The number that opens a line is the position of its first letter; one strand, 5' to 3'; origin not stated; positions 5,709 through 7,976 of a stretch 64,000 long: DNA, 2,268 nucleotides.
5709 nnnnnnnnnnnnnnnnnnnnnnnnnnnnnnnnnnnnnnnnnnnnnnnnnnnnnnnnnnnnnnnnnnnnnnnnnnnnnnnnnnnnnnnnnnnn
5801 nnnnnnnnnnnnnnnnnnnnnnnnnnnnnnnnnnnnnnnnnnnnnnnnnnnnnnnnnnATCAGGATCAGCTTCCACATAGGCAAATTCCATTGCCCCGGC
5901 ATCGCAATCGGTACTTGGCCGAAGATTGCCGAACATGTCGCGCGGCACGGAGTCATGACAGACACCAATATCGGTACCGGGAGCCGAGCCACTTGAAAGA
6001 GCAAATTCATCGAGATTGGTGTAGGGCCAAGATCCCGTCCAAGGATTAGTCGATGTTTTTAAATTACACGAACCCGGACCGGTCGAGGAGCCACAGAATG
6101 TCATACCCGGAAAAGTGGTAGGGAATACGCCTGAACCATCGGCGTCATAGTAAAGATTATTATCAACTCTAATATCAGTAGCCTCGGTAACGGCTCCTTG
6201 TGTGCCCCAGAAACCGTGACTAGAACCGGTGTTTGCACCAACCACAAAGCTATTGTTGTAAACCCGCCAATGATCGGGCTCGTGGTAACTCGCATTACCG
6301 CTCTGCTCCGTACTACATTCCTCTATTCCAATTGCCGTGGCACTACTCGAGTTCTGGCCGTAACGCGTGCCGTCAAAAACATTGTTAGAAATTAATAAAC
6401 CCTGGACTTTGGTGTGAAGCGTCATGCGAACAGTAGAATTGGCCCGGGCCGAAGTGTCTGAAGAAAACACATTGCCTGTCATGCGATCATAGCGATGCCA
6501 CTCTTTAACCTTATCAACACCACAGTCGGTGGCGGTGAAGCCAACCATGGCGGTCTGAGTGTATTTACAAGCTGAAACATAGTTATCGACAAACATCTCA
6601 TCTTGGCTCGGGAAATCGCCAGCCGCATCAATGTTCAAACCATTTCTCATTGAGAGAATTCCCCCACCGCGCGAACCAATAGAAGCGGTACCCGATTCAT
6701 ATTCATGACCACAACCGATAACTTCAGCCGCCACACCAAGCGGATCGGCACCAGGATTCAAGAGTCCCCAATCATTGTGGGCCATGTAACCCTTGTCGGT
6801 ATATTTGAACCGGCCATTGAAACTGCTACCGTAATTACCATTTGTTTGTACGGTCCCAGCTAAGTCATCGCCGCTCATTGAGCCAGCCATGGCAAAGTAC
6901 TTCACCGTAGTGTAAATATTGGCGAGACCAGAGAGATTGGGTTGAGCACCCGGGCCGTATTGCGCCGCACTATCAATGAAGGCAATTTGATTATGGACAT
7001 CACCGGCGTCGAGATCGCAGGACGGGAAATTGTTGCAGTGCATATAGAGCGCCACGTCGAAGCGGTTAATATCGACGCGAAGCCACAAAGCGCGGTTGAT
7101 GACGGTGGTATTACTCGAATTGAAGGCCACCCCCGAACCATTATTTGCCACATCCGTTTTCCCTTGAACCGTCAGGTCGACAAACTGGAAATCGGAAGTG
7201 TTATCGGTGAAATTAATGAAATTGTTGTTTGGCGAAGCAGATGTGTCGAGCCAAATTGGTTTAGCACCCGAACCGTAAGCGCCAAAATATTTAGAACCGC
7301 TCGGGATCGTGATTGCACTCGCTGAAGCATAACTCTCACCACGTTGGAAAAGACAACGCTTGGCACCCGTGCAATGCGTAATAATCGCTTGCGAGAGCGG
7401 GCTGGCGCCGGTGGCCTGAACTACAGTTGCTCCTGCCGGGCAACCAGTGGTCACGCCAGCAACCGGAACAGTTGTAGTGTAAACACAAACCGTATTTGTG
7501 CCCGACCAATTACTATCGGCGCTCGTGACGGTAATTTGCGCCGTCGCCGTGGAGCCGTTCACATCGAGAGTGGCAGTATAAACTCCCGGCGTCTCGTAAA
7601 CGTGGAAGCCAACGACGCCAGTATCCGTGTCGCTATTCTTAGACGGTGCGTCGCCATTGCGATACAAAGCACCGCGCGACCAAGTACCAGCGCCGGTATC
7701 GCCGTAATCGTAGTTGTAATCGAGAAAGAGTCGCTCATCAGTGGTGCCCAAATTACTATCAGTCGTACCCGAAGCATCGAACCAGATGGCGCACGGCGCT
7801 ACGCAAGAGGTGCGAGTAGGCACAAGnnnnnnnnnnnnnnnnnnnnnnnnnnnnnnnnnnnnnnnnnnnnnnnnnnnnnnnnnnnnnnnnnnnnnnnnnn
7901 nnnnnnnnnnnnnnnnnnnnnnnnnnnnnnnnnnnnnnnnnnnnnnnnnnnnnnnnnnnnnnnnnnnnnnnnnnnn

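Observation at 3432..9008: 1858-aa giant surface protein combining lectin, beta-helix, Ig-like, GH-like and peptidoglycan-binding domains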

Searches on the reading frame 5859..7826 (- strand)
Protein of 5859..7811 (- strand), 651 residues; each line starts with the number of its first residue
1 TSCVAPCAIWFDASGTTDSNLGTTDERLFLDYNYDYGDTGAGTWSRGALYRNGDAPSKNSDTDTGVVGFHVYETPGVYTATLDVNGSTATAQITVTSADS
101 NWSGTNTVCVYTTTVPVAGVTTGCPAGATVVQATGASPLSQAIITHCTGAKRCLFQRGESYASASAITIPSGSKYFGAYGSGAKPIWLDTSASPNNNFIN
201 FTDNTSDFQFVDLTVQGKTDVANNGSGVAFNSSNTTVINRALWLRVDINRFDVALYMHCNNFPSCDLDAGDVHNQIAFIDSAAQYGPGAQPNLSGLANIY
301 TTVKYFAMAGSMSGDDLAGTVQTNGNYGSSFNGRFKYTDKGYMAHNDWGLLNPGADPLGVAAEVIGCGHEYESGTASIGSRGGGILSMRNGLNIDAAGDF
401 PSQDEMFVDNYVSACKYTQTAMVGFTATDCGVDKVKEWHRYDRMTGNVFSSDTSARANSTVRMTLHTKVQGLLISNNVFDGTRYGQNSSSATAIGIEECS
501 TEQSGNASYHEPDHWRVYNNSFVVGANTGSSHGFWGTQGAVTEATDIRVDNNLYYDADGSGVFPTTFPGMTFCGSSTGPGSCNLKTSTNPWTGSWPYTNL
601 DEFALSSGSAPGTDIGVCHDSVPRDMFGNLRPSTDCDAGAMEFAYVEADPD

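Call 10: search_solved_structures(query=window:5859-7811:-, max_evalue=10, show_alignments=2)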
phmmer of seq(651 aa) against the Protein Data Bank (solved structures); distinct sequences matched with E-value up to 10: 5.
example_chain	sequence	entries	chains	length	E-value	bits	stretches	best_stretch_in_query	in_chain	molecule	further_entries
8pef_A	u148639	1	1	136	0.62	11.6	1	99-158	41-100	SMC5-SMC6 complex localization factor protein 1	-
9ojz_J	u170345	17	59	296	1.9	10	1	226-305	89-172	Alpha-soluble NSF attachment protein | Alpha-soluble NSF attachment protein isoform X2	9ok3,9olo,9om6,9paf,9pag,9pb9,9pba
3j96_G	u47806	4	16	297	1.9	10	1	226-305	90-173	Alpha-soluble NSF attachment protein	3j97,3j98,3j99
6ip1_E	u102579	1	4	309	2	9.9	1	226-308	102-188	Alpha-soluble NSF attachment protein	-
6mdm_K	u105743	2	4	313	2.1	9.8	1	226-305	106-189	Alpha-soluble NSF attachment protein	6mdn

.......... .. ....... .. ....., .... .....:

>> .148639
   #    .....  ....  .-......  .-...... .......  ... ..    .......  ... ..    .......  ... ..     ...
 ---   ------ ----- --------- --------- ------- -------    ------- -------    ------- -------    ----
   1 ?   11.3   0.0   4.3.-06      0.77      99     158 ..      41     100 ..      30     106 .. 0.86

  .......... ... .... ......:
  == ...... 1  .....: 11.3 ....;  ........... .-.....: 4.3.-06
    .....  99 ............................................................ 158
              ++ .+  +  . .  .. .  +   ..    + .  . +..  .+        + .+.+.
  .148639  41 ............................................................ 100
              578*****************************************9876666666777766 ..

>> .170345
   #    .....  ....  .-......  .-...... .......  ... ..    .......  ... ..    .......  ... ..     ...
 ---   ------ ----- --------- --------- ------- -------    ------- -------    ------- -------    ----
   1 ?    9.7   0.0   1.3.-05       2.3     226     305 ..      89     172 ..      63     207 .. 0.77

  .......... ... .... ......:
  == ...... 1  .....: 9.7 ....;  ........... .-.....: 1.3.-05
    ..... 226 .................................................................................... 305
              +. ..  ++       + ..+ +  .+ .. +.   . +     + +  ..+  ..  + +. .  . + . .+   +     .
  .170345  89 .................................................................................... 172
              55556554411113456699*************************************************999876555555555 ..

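Call 15: find_homologous_proteins(query=window:5871-7508:-)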
Query seq(546 aa) (546 aa): 2 proteins with E <= 0.001 among 8000 candidates.
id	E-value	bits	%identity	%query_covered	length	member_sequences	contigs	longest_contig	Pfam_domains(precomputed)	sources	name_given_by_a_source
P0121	7.5e-231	786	63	97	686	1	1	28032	-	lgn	-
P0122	3.2e-8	51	34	33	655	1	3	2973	-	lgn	-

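Call 36: search_protein_representatives(alignment_id=A2)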
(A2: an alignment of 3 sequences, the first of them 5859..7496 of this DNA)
Query: 3 sequences, 659 profile positions. Proteins with E-value up to 0.001 (for the whole library): 1529; up to 1e-10: 1158; up to 1e-30: 222. The best 150 are listed.
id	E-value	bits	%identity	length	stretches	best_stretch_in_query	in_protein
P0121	0.0e+00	1251.3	-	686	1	1-658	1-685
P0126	8.0e-259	877.0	-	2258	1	2-649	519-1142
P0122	2.6e-240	815.8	-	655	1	2-659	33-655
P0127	1.4e-180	618.4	-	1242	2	1-512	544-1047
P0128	4.3e-79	283.1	-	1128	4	10-347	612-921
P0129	4.5e-66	240.1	-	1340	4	22-346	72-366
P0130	1.3e-56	208.9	-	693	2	8-327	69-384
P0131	1.3e-54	202.2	-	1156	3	18-262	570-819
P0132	1.4e-52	195.5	-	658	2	7-328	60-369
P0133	3.7e-52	194.1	-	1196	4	3-200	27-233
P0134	6.6e-52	193.3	-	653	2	18-359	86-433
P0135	9.0e-52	192.8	-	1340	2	4-332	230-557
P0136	1.1e-51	192.5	-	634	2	5-331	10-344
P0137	1.3e-49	185.7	-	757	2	8-327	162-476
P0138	3.0e-47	177.9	-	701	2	8-350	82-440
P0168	2.2e-40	155.2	-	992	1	18-628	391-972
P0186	1.2e-38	149.5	-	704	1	10-650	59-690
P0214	1.4e-36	142.6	-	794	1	10-641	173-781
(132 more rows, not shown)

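Call 38: search_protein_families(library=pfam, proteins=[P0126, P0127, P0128, P0130, P0132, P0134, P0168, P0186, P0214], max_evalue=0.01)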
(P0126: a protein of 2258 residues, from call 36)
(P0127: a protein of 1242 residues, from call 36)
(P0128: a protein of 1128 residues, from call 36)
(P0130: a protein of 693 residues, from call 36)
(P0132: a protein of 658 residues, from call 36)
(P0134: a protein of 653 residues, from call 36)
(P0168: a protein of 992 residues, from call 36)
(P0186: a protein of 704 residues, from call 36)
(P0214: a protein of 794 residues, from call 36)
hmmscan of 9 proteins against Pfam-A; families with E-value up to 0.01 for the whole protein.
P0126 (2258 aa): 8 families
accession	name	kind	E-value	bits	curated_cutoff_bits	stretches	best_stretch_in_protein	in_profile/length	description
PF13385.13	Laminin_G_3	-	1.5e-22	80.8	27.6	1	135-286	4-151/151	Concanavalin A-like lectin/glucanases superfamily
PF19190.6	BACON_2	-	9.4e-16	58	25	2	1775-1860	2-89/94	Viral BACON domain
PF22352.2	K319L-like_PKD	-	5.1e-13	49.3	27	1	398-481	1-84/84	K319L-like, PKD domain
PF00041.27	fn3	-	9.6e-12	45.4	25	2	1983-2079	2-80/84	Fibronectin type III domain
PF22076.2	Cep192_D6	-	2.7e-08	34.4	35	0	1776-1827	5-55/101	Cep192 domain 6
PF16656.11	Pur_ac_phosph_N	-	4.4e-06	27.6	30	1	1888-1963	4-86/93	Purple acid Phosphatase, N-terminal domain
PF13004.13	BACON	-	0.00017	21.9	25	2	1190-1248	2-59/61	Putative binding domain, N-terminal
PF18911.6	PKD_4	-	0.00058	20.3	27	1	391-480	1-84/85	PKD domain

P0127 (1242 aa): 1 family
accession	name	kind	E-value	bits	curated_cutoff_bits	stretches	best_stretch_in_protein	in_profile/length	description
PF02018.23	CBM_4_9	-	3.1e-06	28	25.9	1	105-184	1-85/136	Carbohydrate binding domain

P0128 (1128 aa): 5 families
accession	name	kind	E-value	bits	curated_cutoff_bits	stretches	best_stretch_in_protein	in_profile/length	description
PF18911.6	PKD_4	-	3.7e-19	69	27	2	592-673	19-85/85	PKD domain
PF00801.26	PKD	-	1.4e-16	60.7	23.5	2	599-671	14-78/80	PKD domain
PF22352.2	K319L-like_PKD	-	4.1e-09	36.8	27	2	96-122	58-84/84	K319L-like, PKD domain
PF13229.12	Beta_helix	-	3.8e-08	33.5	25.9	2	842-994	33-158/158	Right handed beta helix region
PF05345.18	He_PIG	-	0.0049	17.7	24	1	87-122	59-95/96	Putative Ig domain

P0130 (693 aa): 2 families
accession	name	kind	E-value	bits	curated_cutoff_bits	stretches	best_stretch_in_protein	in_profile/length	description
PF00801.26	PKD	-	6.2e-09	36.2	23.5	1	71-132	30-74/80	PKD domain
PF18911.6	PKD_4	-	5.6e-07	30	27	1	68-131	32-76/85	PKD domain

P0132 (658 aa): 2 families
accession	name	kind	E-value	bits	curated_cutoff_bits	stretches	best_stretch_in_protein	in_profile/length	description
PF18911.6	PKD_4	-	8.6e-08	32.6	27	1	22-130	2-84/85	PKD domain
PF00801.26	PKD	-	2.3e-07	31.2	23.5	1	63-130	30-79/80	PKD domain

P0134 (653 aa): 2 families
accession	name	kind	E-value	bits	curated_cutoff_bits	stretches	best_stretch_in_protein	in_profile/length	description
PF00801.26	PKD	-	2.4e-09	37.5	23.5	1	49-145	5-80/80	PKD domain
PF18911.6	PKD_4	-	3.4e-07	30.6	27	1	59-145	18-83/85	PKD domain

P0168 (992 aa): 5 families
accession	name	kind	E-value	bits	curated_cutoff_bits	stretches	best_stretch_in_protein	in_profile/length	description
PF01839.29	FG-GAP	-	5.1e-21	74.6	22.1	1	127-149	3-25/37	FG-GAP repeat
PF13517.12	FG-GAP_3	-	6.6e-21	75.1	26.9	4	83-144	1-61/61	FG-GAP-like repeat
PF00801.26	PKD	-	2.7e-09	37.4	23.5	1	356-450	4-80/80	PKD domain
PF18911.6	PKD_4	-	8.1e-07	29.4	27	1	354-439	4-72/85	PKD domain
PF12256.14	TcdB_toxin_midN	-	0.0033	17.2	24.8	0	81-111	32-60/181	Insecticide toxin TcdB middle/N-terminal region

P0186 (704 aa): 2 families
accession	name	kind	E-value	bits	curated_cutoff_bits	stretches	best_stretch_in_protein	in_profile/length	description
PF18911.6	PKD_4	-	6.2e-09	36.2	27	1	21-123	2-83/85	PKD domain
PF00801.26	PKD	-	1.9e-06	28.2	23.5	1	26-114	3-72/80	PKD domain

P0214 (794 aa): 1 family
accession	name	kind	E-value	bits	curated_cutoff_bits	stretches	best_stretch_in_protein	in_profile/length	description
PF00801.26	PKD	-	2.3e-06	27.9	23.5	1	140-237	3-80/80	PKD domain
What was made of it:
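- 7509..7823 (-): PKD-like beta-sandwich, aa about 396-500, which always precedes the beta-helix in this family. Relatives hit Pfam PKD at this position (call 38).
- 5874..7496 (-): Right-handed parallel beta-helix, aa about 505-1045. Relative P0128 hits Pfam Beta_helix (call 38).
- P0168 fuses FG-GAP with this beta-helix family (calls 36, 38).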

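Call 42: find_encoding_contigs(protein=P0126, flank=6000, max_places=3)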
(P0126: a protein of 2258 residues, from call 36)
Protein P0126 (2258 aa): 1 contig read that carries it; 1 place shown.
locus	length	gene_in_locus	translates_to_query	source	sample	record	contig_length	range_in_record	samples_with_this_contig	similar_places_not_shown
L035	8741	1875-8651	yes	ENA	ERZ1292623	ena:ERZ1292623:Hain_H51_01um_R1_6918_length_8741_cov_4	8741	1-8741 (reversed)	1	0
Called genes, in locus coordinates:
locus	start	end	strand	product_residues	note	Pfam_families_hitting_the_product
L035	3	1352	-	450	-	?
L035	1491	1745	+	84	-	-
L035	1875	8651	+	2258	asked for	PF13385:Laminin_G_3, PF22352:K319L-like_PKD, PF22076:Cep192_D6 (faint), PF13004:BACON (faint), PF19190:BACON_2, PF00041:fn3 (faint), PF16656:Pur_ac_phosph_N (weak)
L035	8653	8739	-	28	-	?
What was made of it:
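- On CPR/Patescibacteria giant surface proteins: The ortholog comes from a 0.1-µm groundwater fraction (call 42).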

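Call 43: find_encoding_contigs(protein=P0121, flank=6000, max_places=3)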
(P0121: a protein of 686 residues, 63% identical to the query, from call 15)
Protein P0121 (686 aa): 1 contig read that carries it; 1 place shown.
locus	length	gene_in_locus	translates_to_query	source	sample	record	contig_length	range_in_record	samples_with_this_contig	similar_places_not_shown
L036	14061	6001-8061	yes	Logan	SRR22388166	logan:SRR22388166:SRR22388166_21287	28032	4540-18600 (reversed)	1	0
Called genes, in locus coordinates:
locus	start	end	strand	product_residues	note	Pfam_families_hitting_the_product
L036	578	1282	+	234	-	PF00072:Response_reg, PF00512:HisKA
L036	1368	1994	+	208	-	PF05154:TM2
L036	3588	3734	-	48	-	-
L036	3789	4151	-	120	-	-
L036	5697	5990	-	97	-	-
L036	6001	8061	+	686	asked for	-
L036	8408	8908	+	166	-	PF07811:TadE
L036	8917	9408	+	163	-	-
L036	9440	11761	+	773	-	-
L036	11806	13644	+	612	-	-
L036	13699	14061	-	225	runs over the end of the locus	PF00076:RRM_1, PF01084:Ribosomal_S18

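Call 48: predict_structure(alignment_id=A3)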
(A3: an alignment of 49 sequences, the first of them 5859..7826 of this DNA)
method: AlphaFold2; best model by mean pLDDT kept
length: 656 residues; sequences in the alignment: 49
mean_pLDDT: 89.5   pTM: 0.93
mean pLDDT of the five models: 89.5, 88.6, 87.8, 87.6, 87.2
residues with pLDDT >= 90: 449; 70-90: 147; 50-70: 55; < 50: 5
segments of 3 or more residues with pLDDT < 50: 652-656
pLDDT, mean of each block of 10 residues (from residue 1): 97 97 89 92 98 96 95 98 97 97 95 97 97 96 94 95 97 92 98 92 86 95 85 87 94 95 72 81 97 65 91 97 69 75 96 90 81 70 64 74 84 96 85 88 94 93 88 95 89 85 88 92 95 80 87 97 92 94 93 94 93 94 92 92 90 45
secondary structure, 60 per line:
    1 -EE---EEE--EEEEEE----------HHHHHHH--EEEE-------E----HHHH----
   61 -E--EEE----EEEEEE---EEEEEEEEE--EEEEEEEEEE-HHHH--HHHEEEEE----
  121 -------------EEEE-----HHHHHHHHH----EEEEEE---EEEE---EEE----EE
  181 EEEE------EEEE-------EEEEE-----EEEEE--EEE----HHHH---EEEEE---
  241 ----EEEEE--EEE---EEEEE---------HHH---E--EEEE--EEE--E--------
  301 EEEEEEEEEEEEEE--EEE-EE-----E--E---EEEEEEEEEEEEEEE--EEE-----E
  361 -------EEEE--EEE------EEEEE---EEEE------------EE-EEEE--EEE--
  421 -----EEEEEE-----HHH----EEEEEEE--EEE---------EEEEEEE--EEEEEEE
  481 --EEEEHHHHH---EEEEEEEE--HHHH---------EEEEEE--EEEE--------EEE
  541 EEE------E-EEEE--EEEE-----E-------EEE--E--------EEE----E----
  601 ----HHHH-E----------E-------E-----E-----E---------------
elements in order: E7-9 E12-17 H28-34 E37-40 H53-56 E65-67 E72-77 E81-89 E92-101 H103-106 E112-116 E134-137 H143-151 E156-161 E165-168 E172-174 E179-184 E191-194 E202-206 E212-216 E219-221 H226-229 E233-237 E245-249 E252-254 E258-262 E281-284 E287-289 E301-314 E317-319 E335-349 E352-354 E368-371 E374-376 E383-387 E391-394 E410-413 E416-418 E426-431 E444-450 E453-455 E465-471 E474-480 E483-486 H487-491 E495-502 H505-508 E518-523 E526-529 E538-543 E552-555 E558-561 E575-577 E589-591 H605-608
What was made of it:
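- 7509..7823 (-): The first ~105 residues of the AF2 model are all-beta (call 48).
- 5874..7496 (-): AF2 pLDDT 89.5, pTM 0.93 (call 48).
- On Right-handed parallel beta-helix (pectate-lyase-like) enzymes: AF2 pLDDT 89.5, pTM 0.93, with regular short strands (call 48).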

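Call 50: fold_search(model_id=the predicted structure, library=pdb)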
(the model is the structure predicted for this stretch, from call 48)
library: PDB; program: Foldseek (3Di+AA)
matches with E <= 10: 951; with E <= 0.001: 1
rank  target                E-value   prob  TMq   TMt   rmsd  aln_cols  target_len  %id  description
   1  7v6m_A                1.3e-05  1.00  0.30  0.33  15.1       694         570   11  Crystal structure of lacto-N-biosidase TnX from Tynzenella nexilis, lacto-N-biose complex (released 2022-02-09)
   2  9cdv_B                2.7e-03  0.99  0.28  0.39  12.8       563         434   11  Crystal Structure of Rhombotarget A (released 2025-07-02)
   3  5w6f_A                5.1e-03  1.00  0.30  0.32  12.6       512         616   12  Crystal structure of Bacteriophage CBA120 tailspike protein 3 (TSP3, orf212) (released 2018-10-24)
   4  9cdu_C                5.8e-03  0.90  0.23  0.31  12.3       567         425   10  Crystal Structure of Rhombotarget A-peptide Complex (released 2025-07-02)
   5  2pyg_A                7.0e-03  0.96  0.23  0.36  14.6       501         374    9  Azotobacter vinelandii Mannuronan C-5 epimerase AlgE4 A-module (released 2008-05-27)
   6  6f7d                  7.6e-03  0.93  0.25  0.29  13.4       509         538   11  Crystal structure of Dettilon tailspike protein (gp208) (released 2018-12-19)
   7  9ozd_B                8.0e-03  0.93  0.23  0.37  12.5       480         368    9  Crystal structure of the polysaccharide lyase RbmB from Vibrio cholerae bound to Vibrio Polysaccharide (released 2026-03-11)
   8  9cdu_A                1.1e-02  0.96  0.27  0.37  12.7       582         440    9  Crystal Structure of Rhombotarget A-peptide Complex (released 2025-07-02)
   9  8bwk_D                1.8e-02  0.87  0.27  0.26  11.8       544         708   11  Metagenomic derived PL6 alginate lyase (released 2023-12-20)
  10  6f7k_A                3.4e-02  0.82  0.24  0.28  14.9       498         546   11  Crystal structure of Dettilon tailspike protein (gp208) (released 2018-12-19)
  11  9jtz_A                4.3e-02  0.80  0.10  0.21  16.8       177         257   11  Crystal structure of Nir2 C-terminal domain in complex with phosphatidic acid (released 2025-10-15)
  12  9jtz_C                5.1e-02  0.85  0.10  0.23  16.2       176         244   10  Crystal structure of Nir2 C-terminal domain in complex with phosphatidic acid (released 2025-10-15)
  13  9ozl_A                5.3e-02  0.91  0.26  0.44  12.1       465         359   10  Crystal structure of the polysaccharide lyase RbmB from Vibrio cholerae (released 2026-03-11)
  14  8gsy_A                6.4e-02  0.96  0.09  0.39   8.8       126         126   10  X-ray structure of Clostridium perfringens pili protein B N-terminal domain (released 2023-06-07)
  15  9ozd_A                6.4e-02  0.66  0.22  0.35  14.2       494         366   10  Crystal structure of the polysaccharide lyase RbmB from Vibrio cholerae bound to Vibrio Polysaccharide (released 2026-03-11)
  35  1l0q_A                1.8e-01  1.00  0.10  0.16   3.9       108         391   16  Tandem YVTN beta-propeller and PKD domains from an archaeal surface layer protein (released 2002-11-06)
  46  1b4r_MODEL_1_A        2.6e-01  0.97  0.09  0.62   6.1       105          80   15  PKD DOMAIN 1 FROM HUMAN POLYCYSTEIN-1 (released 1999-01-06)
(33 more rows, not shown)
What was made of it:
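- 7509..7823 (-): Foldseek matches PKD domains 1b4r and 1l0q (call 50).
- The model matches GH136, CBA120 and Det7 tailspikes, the RbmB VPS lyase, PL6 and AlgE4 (calls 48, 50).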
